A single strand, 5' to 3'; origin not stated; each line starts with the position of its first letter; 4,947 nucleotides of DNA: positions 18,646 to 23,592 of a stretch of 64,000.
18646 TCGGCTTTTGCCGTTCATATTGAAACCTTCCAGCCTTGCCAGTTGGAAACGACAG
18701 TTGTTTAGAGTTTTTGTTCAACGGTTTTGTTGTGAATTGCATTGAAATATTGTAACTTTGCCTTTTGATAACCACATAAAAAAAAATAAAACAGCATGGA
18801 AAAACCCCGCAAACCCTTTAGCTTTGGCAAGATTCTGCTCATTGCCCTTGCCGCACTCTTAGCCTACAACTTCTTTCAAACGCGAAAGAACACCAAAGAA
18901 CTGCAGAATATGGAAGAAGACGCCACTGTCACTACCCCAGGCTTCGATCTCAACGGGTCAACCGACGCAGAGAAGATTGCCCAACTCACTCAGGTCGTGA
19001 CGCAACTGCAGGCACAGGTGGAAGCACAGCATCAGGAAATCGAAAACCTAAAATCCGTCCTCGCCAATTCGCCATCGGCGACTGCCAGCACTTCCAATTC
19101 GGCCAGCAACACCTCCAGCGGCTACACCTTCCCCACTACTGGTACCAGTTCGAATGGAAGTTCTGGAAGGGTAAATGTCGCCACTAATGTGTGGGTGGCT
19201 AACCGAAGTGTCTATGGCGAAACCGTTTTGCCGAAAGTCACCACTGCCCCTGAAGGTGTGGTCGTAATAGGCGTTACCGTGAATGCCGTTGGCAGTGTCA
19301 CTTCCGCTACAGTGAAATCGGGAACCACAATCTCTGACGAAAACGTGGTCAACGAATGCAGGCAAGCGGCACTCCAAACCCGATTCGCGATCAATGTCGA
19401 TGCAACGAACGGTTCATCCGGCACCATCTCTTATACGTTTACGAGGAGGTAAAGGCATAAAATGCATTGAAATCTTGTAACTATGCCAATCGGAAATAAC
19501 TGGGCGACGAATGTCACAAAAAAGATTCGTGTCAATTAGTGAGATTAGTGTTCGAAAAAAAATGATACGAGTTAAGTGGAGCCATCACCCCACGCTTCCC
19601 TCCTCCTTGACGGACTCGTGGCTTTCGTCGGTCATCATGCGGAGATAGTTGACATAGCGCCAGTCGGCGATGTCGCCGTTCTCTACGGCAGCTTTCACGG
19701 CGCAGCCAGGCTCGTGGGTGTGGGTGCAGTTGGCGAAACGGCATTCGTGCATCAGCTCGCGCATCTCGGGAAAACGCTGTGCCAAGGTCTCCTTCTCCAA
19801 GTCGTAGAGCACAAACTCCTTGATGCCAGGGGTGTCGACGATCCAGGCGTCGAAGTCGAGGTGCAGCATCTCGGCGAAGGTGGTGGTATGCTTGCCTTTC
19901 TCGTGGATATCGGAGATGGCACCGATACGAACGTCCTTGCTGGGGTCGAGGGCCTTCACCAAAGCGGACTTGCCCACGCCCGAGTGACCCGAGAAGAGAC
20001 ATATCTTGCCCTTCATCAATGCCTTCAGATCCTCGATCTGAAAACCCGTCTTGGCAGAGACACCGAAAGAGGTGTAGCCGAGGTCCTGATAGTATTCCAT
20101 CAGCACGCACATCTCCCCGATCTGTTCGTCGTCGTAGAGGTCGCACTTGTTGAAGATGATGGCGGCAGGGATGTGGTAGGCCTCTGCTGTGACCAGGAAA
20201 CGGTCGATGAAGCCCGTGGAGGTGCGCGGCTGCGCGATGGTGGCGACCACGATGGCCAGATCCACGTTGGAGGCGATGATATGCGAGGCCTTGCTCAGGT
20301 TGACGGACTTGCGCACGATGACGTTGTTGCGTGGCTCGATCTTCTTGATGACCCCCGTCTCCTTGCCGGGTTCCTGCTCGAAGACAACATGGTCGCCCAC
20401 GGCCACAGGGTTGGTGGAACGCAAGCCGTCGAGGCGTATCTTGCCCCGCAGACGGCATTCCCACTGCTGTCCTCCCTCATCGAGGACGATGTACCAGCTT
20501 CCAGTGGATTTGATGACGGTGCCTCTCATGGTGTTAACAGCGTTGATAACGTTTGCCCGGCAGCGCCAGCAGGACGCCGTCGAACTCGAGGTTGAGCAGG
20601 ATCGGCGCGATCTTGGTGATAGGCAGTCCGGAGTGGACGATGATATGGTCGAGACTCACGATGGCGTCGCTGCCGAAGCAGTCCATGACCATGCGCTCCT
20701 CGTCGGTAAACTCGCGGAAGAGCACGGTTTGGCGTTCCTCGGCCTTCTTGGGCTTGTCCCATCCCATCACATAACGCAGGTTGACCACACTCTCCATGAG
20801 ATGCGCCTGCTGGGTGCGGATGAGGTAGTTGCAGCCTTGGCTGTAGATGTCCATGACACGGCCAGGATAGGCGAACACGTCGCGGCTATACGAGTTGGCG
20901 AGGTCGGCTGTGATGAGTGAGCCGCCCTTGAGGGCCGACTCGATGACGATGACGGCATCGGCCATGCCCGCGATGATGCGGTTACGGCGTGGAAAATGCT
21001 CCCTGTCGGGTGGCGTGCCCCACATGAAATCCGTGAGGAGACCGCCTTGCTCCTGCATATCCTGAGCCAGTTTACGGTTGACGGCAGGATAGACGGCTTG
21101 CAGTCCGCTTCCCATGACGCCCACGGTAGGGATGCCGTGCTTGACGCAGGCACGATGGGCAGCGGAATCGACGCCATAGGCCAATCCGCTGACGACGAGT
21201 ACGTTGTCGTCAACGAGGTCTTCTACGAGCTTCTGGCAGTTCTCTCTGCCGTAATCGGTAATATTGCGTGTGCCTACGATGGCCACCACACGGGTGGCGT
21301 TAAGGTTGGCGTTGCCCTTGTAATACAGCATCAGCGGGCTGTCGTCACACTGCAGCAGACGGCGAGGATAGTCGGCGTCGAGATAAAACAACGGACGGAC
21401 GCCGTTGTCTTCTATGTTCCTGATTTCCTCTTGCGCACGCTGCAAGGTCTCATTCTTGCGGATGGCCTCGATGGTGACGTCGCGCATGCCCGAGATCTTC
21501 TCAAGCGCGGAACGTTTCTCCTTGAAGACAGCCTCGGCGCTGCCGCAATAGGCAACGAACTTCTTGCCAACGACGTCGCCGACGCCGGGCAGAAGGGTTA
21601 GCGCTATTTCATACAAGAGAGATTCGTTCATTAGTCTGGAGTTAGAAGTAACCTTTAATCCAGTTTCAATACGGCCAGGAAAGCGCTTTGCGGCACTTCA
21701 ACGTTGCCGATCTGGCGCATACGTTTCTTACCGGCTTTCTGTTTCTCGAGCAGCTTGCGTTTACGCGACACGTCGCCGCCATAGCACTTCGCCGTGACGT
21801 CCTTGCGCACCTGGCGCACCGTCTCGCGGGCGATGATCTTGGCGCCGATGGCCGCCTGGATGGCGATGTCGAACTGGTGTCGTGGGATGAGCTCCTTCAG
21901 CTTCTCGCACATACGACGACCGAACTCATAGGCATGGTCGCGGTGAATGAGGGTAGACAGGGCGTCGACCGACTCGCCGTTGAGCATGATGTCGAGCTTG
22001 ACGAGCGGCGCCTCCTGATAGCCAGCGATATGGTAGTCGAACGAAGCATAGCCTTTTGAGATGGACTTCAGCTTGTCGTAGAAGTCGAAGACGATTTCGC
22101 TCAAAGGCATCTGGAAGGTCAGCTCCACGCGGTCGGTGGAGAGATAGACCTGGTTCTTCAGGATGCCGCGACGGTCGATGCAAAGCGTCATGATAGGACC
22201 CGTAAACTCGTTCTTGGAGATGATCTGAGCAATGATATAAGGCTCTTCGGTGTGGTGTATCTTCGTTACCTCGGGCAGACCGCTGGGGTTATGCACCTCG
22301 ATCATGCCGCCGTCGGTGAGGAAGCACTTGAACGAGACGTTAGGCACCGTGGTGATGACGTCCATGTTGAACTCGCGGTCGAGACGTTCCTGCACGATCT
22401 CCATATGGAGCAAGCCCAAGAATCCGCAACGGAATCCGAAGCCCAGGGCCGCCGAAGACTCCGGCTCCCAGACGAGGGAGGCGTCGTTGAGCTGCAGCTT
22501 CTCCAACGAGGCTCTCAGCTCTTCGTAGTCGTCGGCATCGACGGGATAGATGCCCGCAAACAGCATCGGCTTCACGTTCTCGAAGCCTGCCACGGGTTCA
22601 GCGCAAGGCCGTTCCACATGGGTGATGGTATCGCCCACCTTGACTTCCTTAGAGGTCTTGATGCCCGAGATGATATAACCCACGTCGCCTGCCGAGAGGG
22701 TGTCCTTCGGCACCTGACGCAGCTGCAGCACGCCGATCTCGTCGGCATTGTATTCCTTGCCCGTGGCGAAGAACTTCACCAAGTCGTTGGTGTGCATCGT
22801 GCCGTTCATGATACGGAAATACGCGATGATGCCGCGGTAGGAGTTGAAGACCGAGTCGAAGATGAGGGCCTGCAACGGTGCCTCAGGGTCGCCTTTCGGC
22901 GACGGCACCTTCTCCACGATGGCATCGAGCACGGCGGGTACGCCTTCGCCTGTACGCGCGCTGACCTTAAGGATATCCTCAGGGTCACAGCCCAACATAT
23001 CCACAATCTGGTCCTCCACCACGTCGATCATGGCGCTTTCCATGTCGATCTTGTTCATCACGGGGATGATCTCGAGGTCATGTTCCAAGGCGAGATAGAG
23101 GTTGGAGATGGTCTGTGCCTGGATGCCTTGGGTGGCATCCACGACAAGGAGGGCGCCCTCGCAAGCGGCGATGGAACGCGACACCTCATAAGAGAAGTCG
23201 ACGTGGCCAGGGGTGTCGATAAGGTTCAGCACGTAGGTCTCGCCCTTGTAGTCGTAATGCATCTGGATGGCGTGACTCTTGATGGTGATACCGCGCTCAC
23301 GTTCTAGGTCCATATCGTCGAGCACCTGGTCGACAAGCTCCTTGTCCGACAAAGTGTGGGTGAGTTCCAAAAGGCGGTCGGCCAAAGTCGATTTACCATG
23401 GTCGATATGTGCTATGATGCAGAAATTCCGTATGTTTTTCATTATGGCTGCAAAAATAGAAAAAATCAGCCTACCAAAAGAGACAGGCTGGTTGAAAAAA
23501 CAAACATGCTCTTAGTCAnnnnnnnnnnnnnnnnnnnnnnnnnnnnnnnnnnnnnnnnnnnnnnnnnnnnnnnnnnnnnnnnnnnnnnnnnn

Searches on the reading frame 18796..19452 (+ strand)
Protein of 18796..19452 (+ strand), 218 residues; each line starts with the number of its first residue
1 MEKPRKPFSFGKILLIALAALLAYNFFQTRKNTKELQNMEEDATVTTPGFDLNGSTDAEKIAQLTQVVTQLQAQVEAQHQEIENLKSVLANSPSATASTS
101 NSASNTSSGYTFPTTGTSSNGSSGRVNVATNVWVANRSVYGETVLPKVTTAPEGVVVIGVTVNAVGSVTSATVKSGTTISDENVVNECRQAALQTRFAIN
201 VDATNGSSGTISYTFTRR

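Call 61: search_protein_families(library=pfam, proteins=[window:18796-19452:+], max_evalue=0.0001)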
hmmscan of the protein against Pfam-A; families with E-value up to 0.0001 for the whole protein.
window:18796-19452:+ (218 aa): 0 families

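Call 63: search_protein_families(library=ncbifam, proteins=[window:18796-19452:+], max_evalue=0.001)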
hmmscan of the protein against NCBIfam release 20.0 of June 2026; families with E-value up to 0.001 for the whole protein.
window:18796-19452:+ (218 aa): 2 families
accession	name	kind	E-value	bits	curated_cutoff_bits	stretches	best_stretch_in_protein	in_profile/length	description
NF033768.1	myxo_SS_tail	domain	0.00012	22.2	40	1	150-215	29-89/92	AgmX/PglI C-terminal domain-containing protein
TIGR01352.1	tonB_Cterm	subfamily_domain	0.00097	19.4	27.1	0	153-216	13-74/76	TonB family protein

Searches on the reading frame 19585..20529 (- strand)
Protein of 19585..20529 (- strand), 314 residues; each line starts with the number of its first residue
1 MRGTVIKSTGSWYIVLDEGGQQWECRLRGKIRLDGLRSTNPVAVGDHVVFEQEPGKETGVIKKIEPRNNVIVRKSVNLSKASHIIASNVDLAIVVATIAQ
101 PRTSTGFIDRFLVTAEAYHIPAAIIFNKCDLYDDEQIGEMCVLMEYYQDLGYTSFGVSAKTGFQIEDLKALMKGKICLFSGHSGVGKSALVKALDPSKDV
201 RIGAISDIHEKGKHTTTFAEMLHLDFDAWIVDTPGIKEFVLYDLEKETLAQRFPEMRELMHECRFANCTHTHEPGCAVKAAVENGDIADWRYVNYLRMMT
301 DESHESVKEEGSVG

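Call 61: search_protein_families(library=pfam, proteins=[window:19585-20529:-], max_evalue=0.0001)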
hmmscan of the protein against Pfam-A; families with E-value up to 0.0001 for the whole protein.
window:19585-20529:- (314 aa): 2 families
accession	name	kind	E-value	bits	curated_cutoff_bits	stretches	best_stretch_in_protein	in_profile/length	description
PF03193.22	RsgA_GTPase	-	6.5e-53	179.6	30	1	64-240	1-172/174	RsgA GTPase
PF16745.11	RsgA_N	-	6.1e-15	55.2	27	1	3-60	2-53/54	RsgA N-terminal domain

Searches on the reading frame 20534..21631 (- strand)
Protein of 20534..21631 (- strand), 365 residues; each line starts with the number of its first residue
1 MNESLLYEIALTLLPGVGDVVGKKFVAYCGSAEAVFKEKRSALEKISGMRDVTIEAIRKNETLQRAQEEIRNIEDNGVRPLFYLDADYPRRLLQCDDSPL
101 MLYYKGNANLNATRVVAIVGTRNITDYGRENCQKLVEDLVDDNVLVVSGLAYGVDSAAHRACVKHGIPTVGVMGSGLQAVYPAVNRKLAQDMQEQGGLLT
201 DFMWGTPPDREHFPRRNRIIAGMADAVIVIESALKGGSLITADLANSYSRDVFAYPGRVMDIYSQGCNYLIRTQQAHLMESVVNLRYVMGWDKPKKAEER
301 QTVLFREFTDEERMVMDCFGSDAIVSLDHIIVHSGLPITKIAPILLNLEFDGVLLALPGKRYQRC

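Call 61: search_protein_families(library=pfam, proteins=[window:20534-21631:-], max_evalue=0.0001)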
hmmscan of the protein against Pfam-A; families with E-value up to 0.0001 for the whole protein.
window:20534-21631:- (365 aa): 2 families
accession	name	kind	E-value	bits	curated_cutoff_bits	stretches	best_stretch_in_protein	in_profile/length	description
PF02481.21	DNA_processg_A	-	1.8e-74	250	29.6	1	73-277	2-209/212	DNA recombination-mediator protein A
PF17782.7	DprA_WH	-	1.8e-09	37.9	22.9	1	309-360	11-61/61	DprA winged helix domain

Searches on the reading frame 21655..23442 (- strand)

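Call 62: search_protein_families(library=pfam, proteins=[window:21655-23442:-], max_evalue=0.0001)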
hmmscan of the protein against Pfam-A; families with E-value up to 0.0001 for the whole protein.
window:21655-23442:- (595 aa): 7 families
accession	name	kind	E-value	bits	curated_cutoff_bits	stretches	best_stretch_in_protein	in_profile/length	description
PF00009.33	GTP_EFTU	-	1.5e-55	188.2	26.5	1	2-181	1-188/188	Elongation factor Tu GTP binding domain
PF06421.17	LepA_C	-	2.7e-51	172.6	29.7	1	487-593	1-107/107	GTP-binding protein LepA C-terminus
PF00679.30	EFG_C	-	3.3e-20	72.3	27.9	1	399-484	3-87/89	Elongation factor G C-terminus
PF03144.31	GTP_EFTU_D2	-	1.3e-10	42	30.3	1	204-274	1-73/73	Elongation factor Tu domain 2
PF14492.12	EFG_III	-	7.2e-06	26.4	27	1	291-364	3-73/75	Elongation Factor G, domain III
PF00071.28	Ras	-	2.2e-05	24.5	21.6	1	50-179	28-160/162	Ras family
PF22042.2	EF-G_D2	-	8.7e-05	23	27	0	189-274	1-82/84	Elongation factor G domain 2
